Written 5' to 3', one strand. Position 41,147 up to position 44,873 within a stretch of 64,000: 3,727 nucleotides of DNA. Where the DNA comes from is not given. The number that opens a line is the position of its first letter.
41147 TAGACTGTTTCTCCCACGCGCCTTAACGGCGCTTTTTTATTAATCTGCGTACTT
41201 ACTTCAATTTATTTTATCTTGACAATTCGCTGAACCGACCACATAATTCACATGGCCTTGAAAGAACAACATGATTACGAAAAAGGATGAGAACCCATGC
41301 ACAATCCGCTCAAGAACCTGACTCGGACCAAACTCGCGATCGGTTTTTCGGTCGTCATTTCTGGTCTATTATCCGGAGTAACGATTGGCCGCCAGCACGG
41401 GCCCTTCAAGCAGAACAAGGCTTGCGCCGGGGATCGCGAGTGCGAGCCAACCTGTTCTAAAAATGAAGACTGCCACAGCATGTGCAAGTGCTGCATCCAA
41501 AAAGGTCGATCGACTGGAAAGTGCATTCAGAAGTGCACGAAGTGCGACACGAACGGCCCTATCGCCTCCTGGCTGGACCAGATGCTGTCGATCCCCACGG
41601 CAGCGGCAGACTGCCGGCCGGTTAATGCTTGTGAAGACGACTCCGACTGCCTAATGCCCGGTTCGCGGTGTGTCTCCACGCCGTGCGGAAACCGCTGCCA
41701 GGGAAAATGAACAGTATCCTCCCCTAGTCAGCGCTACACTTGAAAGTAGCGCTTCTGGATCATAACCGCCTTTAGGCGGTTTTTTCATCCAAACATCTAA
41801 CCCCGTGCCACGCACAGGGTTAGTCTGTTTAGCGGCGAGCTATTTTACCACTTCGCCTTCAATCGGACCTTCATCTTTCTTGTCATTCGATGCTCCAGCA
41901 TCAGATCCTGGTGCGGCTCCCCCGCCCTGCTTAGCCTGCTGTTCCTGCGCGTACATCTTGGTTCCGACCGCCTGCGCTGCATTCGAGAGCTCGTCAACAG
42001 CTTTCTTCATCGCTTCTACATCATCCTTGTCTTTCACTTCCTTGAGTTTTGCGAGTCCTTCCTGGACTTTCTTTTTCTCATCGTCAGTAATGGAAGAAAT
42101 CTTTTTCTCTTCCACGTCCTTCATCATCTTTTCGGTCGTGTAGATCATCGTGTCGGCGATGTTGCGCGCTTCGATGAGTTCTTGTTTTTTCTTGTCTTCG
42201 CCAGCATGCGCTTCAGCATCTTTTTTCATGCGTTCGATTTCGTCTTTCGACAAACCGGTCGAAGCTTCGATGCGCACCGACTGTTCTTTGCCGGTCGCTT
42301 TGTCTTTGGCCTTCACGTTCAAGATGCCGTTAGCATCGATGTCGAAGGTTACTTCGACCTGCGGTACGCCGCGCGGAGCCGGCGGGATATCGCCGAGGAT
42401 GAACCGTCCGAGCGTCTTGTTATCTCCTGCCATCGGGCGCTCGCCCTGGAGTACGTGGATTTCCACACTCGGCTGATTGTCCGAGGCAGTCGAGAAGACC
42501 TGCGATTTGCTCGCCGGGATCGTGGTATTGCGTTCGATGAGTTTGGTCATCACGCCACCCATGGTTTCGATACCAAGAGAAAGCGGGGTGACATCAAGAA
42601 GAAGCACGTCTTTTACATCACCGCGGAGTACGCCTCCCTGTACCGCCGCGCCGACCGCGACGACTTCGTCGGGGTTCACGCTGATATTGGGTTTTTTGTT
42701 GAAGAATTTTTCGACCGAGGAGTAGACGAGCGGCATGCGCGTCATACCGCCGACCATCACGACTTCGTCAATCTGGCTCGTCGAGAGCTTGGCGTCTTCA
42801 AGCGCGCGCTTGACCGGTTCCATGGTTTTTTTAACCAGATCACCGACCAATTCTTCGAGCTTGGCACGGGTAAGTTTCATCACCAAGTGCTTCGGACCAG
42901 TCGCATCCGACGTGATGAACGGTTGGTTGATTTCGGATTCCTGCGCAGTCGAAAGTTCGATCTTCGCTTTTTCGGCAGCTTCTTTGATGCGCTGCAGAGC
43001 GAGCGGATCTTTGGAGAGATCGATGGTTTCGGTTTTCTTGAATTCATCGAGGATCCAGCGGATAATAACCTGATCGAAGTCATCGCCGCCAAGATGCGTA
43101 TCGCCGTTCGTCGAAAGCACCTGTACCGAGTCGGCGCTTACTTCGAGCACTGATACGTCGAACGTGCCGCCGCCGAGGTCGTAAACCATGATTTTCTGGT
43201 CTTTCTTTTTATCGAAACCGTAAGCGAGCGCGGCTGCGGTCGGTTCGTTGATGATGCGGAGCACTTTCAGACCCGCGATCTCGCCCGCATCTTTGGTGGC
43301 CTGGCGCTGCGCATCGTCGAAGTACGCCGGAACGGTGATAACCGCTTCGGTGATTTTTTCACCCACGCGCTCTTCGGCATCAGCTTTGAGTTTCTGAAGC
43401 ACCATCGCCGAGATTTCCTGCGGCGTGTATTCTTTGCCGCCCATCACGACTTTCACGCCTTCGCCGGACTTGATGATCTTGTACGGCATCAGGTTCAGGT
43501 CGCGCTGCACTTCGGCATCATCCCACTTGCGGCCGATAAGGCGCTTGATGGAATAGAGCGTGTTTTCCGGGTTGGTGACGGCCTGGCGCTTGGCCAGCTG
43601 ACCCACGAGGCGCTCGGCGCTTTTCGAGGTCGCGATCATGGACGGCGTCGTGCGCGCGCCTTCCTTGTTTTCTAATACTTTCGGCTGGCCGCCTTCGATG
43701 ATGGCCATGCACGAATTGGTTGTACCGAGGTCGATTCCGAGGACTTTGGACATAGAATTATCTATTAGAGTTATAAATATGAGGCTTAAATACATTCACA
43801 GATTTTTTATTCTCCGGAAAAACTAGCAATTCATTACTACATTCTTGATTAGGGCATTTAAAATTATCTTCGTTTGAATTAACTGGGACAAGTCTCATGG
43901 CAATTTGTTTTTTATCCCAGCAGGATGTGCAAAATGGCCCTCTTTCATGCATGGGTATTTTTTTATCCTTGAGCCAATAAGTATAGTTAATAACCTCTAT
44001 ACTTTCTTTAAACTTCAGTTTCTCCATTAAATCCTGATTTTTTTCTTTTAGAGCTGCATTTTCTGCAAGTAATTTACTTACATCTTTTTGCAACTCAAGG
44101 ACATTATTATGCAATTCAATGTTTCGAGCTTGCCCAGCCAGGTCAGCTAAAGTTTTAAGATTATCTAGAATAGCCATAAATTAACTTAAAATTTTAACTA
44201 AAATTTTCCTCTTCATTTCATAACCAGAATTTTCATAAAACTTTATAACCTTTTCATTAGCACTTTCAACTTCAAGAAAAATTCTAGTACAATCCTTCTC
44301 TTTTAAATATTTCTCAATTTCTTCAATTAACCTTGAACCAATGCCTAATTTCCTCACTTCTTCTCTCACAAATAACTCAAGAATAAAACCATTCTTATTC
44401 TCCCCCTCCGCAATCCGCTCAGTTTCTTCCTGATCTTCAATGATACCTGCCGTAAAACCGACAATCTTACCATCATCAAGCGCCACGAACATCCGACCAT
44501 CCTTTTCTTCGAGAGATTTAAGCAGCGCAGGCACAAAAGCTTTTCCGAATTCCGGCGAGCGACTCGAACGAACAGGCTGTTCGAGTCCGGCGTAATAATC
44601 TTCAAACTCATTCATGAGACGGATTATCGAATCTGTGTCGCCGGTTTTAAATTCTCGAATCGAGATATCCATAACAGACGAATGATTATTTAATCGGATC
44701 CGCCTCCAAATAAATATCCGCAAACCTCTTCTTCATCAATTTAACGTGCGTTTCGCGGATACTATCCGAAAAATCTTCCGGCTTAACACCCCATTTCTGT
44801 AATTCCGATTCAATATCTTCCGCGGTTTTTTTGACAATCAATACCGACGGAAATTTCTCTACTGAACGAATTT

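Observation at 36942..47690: Heat-shock regulon split into pieces by two insertions; CIRCE only at hrcA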

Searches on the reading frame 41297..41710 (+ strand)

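Call 17: search_protein_families(library=pfam, proteins=[window:41297-41710:+], max_evalue=0.01)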
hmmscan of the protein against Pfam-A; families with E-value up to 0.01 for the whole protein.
window:41297-41710:+ (137 aa): 0 families

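Call 25: search_protein_families(library=ncbifam, proteins=[window:41297-41710:+], max_evalue=0.01)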
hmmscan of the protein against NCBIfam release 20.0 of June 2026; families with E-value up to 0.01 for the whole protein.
window:41297-41710:+ (137 aa): 0 families

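Call 67: search_protein_families(library=phrogs, proteins=[P0004, P0003, P0005], max_evalue=0.01)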
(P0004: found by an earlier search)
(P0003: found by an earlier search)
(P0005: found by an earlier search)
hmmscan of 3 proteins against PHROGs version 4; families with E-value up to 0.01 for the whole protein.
P0004 (139 aa): 2 families
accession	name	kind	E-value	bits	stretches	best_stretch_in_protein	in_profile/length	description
phrog_1244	-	unknown function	3.2e-05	24.4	1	14-121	30-147/157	-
phrog_20923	-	unknown function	0.0031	18.7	1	21-98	12-85/158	-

P0003 (181 aa): 0 families

P0005 (137 aa): 0 families

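Call 68: search_protein_families(library=padloc, proteins=[P0004, P0003, P0005], max_evalue=0.01)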
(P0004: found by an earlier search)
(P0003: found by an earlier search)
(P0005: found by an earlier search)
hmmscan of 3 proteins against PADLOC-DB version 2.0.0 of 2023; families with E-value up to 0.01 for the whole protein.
P0004 (139 aa): 0 families

P0003 (181 aa): 0 families

P0005 (137 aa): 0 families

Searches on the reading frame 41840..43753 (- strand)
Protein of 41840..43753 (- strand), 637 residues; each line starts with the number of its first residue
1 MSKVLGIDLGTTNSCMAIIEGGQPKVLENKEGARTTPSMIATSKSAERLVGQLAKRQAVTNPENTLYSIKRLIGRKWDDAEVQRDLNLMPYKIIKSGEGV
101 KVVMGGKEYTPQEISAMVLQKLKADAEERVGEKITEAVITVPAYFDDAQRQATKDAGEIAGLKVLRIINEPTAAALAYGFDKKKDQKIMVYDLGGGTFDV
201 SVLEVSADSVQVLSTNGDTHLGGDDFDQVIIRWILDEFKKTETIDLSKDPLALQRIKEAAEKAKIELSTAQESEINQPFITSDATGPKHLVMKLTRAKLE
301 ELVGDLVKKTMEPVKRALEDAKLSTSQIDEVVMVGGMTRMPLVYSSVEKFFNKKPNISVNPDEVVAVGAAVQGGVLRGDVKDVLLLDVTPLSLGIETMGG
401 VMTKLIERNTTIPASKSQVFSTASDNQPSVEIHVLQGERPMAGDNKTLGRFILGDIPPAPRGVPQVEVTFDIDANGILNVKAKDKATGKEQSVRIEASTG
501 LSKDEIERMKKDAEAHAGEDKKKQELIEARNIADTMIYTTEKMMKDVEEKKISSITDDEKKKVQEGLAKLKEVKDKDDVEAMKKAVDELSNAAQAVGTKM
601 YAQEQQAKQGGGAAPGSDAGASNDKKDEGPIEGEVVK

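Call 8: search_protein_families(library=pfam, proteins=[window:41840-43753:-], max_evalue=0.01)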
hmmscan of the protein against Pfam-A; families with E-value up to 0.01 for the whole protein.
window:41840-43753:- (637 aa): 2 families
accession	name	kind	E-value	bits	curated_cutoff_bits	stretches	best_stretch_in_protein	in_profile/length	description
PF00012.26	HSP70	-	3.8e-257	854.8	20.6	1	4-601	1-598/599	Hsp70 protein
PF06723.19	MreB_Mbl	-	3.6e-18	65.9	27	1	116-370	75-316/327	MreB/Mbl protein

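Call 13: find_related_loci(query=window:41840-43753:-, collection=genome_contigs, flank=10000)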
Query window:41840-43753:- (637 aa) in genome_contigs; peptide patterns used: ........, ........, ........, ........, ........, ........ (x = any residue, [..] = any of these).
599 stretches matched a pattern (row limit reached: there are more); 493 encode a relative of the query (tblastn E <= 1e-3); the best 80 are kept; 80 distinct loci.
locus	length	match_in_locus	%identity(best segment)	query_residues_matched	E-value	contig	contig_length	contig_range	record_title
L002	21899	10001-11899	85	1-636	0e+0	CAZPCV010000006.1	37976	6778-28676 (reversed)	MAG TPA_asm: uncultured Gammaproteobacteria bacterium isolate SRP257259_co1_228 genome assembly, contig: NODE_1081_lengt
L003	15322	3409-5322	84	1-637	0e+0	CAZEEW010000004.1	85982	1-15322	MAG TPA_asm: uncultured Gammaproteobacteria bacterium isolate SRP093185_co1_62 genome assembly, contig: NODE_84_length_8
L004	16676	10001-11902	84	1-637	0e+0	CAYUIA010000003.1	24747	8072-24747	MAG TPA_asm: uncultured Gammaproteobacteria bacterium isolate binchicken_co111_88 genome assembly, contig: NODE_4039_len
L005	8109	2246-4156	83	1-636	0e+0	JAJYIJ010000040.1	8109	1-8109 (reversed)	MAG: bacterium isolate DBS2-1.bin118 NODE_17698_length_8109_cov_1.091205, whole genome shotgun sequence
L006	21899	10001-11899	82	1-637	0e+0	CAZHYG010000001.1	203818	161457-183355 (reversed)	MAG TPA_asm: uncultured Gammaproteobacteria bacterium isolate SRP135725_co1_18 genome assembly, contig: NODE_13_length_2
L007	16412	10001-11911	81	1-637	0e+0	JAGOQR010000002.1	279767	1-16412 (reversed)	MAG: Candidatus Magasanikiibacteriota bacterium isolate Gw_Bodden_bin_243 Gw_Bodden_45_length_279767_cov_14.328708, whol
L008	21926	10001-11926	81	1-637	0e+0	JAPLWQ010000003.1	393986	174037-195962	MAG: Candidatus Magasanikiibacteriota bacterium isolate LacPavin_0920_SED2_MAG_44_15 LacPavin_0920_SED2_scaffold_578913,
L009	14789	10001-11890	82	1-636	0e+0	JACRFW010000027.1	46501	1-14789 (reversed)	MAG: Candidatus Magasanikbacteria bacterium isolate NC_groundwater_1735_Pr3_B-0.1um_49_411 SR-2_scaffold_141_1413990, wh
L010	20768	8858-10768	83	1-637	0e+0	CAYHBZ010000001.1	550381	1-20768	MAG TPA_asm: uncultured Gammaproteobacteria bacterium isolate ERP119702_co3_79 genome assembly, contig: NODE_1_length_55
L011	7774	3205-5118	82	1-636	0e+0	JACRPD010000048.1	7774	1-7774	MAG: Candidatus Magasanikbacteria bacterium isolate NC_groundwater_1978_Pr3_S-0.2um_44_3 scaffold_380482, whole genome s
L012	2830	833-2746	83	1-637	0e+0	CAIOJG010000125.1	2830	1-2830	MAG: Candidatus Magasanikbacteria bacterium isolate AM_bin-3693 genome assembly, contig: bin-3693:125/190, whole genome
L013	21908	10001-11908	81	1-637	0e+0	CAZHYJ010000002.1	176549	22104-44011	MAG TPA_asm: uncultured Gammaproteobacteria bacterium isolate SRP263991_co7_335 genome assembly, contig: NODE_26_length_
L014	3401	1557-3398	84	1-619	0e+0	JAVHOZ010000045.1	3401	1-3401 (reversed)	MAG: Candidatus Magasanikbacteria bacterium isolate WB02no2_37_9 NODE_25690_length_3401_cov_5.052600, whole genome shotg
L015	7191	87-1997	81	1-637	0e+0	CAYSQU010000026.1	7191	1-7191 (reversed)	MAG TPA_asm: uncultured Gammaproteobacteria bacterium isolate binchicken_co387_4 genome assembly, contig: NODE_14739_len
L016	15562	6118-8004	80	1-636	0e+0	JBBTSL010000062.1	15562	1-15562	MAG: Patescibacteria group bacterium isolate H41-bin286_1 H41_bin286_1_000000000062, whole genome shotgun sequence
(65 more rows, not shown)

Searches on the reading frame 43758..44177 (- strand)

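Call 8: search_protein_families(library=pfam, proteins=[window:43758-44177:-], max_evalue=0.01)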
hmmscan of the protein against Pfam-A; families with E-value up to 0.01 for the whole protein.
window:43758-44177:- (139 aa): 3 families
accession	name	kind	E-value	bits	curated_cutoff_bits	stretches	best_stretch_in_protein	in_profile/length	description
PF08172.17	CASP_C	-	0.00061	19.6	28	1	17-59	98-140/252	CASP C terminal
PF07558.16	Shugoshin_N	-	0.0067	16.7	30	0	27-48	24-45/45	Shugoshin N-terminal coiled-coil region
PF06156.18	YabA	-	0.0092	17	30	0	21-59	19-57/103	Initiation control protein YabA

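Call 25: search_protein_families(library=ncbifam, proteins=[window:43758-44177:-], max_evalue=0.01)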
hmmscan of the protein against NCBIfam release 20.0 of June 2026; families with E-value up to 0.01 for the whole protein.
window:43758-44177:- (139 aa): 0 families

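Call 67: search_protein_families(library=phrogs, proteins=[P0004, P0003, P0005], max_evalue=0.01)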
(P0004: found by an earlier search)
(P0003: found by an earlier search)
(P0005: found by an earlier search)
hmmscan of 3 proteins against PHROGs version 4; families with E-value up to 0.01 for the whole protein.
P0004 (139 aa): 2 families
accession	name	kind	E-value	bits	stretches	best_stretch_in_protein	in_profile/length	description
phrog_1244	-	unknown function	3.2e-05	24.4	1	14-121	30-147/157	-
phrog_20923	-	unknown function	0.0031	18.7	1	21-98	12-85/158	-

P0003 (181 aa): 0 families

P0005 (137 aa): 0 families

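Call 68: search_protein_families(library=padloc, proteins=[P0004, P0003, P0005], max_evalue=0.01)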
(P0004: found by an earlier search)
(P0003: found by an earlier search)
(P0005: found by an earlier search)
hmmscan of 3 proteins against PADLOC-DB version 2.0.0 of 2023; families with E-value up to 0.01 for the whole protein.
P0004 (139 aa): 0 families

P0003 (181 aa): 0 families

P0005 (137 aa): 0 families

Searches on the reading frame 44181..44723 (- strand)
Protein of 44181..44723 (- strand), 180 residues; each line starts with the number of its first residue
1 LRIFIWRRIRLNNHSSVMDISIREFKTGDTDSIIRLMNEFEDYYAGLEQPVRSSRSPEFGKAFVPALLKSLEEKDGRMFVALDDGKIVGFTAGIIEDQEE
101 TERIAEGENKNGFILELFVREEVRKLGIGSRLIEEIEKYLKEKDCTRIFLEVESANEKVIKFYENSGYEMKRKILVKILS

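Call 8: search_protein_families(library=pfam, proteins=[window:44181-44723:-], max_evalue=0.01)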
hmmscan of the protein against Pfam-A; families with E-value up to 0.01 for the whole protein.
window:44181-44723:- (180 aa): 9 families
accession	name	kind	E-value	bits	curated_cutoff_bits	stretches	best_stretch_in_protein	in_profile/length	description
PF00583.31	Acetyltransf_1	-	9.6e-23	81.1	20.7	1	57-168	14-116/116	Acetyltransferase (GNAT) family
PF13508.13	Acetyltransf_7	-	2.6e-15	57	27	1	75-169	2-83/84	Acetyltransferase (GNAT) domain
PF13673.13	Acetyltransf_10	-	1.3e-12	48.2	23.6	1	66-170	21-109/128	Acetyltransferase (GNAT) domain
PF13420.13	Acetyltransf_4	-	5.8e-10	39.8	24.3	1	22-173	1-139/155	Acetyltransferase (GNAT) domain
PF08445.16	FR47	-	2.1e-07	31.3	22.1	1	108-172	18-81/86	FR47-like protein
PF13480.13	Acetyltransf_6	-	0.00016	22.3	22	1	24-96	23-92/143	Acetyltransferase (GNAT) domain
PF13523.12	Acetyltransf_8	-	0.00044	20.3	27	1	121-174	89-143/145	Acetyltransferase (GNAT) domain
PF12568.14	PanZ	-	0.00092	19.1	22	1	110-168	60-120/128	Acetyltransferase (GNAT) domain, PanZ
PF13302.13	Acetyltransf_3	-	0.004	18.3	25.4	1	22-168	4-137/138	Acetyltransferase (GNAT) domain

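Call 25: search_protein_families(library=ncbifam, proteins=[window:44181-44672:-], max_evalue=0.01)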
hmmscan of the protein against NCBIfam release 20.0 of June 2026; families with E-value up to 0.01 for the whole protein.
window:44181-44672:- (163 aa): 25 families
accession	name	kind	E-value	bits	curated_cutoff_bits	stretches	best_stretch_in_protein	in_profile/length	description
NF002959.0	PRK03624.1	equivalog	9.4e-15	54.6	124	1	95-158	73-136/147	GNAT family acetyltransferase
TIGR01575.1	rimI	equivalog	2e-14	53.9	86.4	1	54-153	27-114/132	ribosomal protein S18-alanine N-acetyltransferase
NF043067.1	AAC_6p_group_E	equivalog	8.6e-10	38.6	140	1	52-157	31-133/140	aminoglycoside 6'-N-acetyltransferase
NF041716.1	HxA_phane_GNAT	equivalog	1e-09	38.5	250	1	3-159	2-149/152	cyclophane-containing RiPP N-acetyltransferase HaaN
NF053587.1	SpmdActasePaiA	equivalog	2.2e-07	30.8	250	1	41-151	40-147/172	spermidine/spermine N(1)-acetyltransferase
NF033083.0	AAC_3_I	equivalog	1.6e-06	28.4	200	1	9-151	5-134/145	AAC(3)-I family aminoglycoside N-acetyltransferase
TIGR03585.1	PseH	equivalog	1.8e-06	28.1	93.1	1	104-154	86-136/156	UDP-4-amino-4,6-dideoxy-N-acetyl-beta-L-altrosamine N-acetyltransferase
NF040501.1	resist_ArsN2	equivalog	1.2e-05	25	125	1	88-153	42-103/133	arsenic resistance N-acetyltransferase ArsN2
NF007025.1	PRK09491.1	equivalog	1.5e-05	25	173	1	98-152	66-120/145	ribosomal protein S18-alanine N-acetyltransferase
NF000360.1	sat4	exception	6.6e-05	23.1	380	1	90-153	92-155/180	streptothricin N-acetyltransferase Sat4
NF007853.0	PRK10562.1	equivalog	0.00012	22.3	125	1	95-154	69-123/146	N-acetyltransferase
NF000431.1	AAC_6p_Ian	exception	0.00016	21.2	400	1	63-155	62-155/190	aminoglycoside N-acetyltransferase AAC(6')-Ian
TIGR03103.1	trio_acet_GNAT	equivalog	0.00035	19.2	569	1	58-154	122-215/547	N-acetylglutaminylglutamine synthetase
NF000115.2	AAC_6p_Iad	exception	0.00047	20.3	275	1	58-154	41-134/144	aminoglycoside N-acetyltransferase AAC(6')-Iad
TIGR03448.1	mycothiol_MshD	equivalog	0.00048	19.6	163.1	1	61-153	201-287/294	mycothiol synthase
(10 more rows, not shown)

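Call 67: search_protein_families(library=phrogs, proteins=[window:44181-44672:-], max_evalue=0.01)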
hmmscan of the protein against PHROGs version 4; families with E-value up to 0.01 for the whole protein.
window:44181-44672:- (163 aa): 6 families
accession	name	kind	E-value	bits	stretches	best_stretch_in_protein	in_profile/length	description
phrog_1249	-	other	5.2e-22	79.4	1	2-153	7-148/180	acetyltransferase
phrog_3810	-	other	1.1e-17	65.4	1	56-159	56-150/155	acetyltransferase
phrog_20341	-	other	0.00023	22.5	1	87-153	89-155/180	acetyltransferase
phrog_21214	-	other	0.00031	21.8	1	58-153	52-124/129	acetyltransferase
phrog_11841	-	other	0.00081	19.2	1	61-149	58-143/502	acetyltransferase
phrog_7861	-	other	0.0013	19.4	1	94-156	53-112/159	acetyltransferase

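Call 68: search_protein_families(library=padloc, proteins=[window:44181-44672:-], max_evalue=0.01)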
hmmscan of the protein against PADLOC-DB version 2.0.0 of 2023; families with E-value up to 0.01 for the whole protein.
window:44181-44672:- (163 aa): 0 families
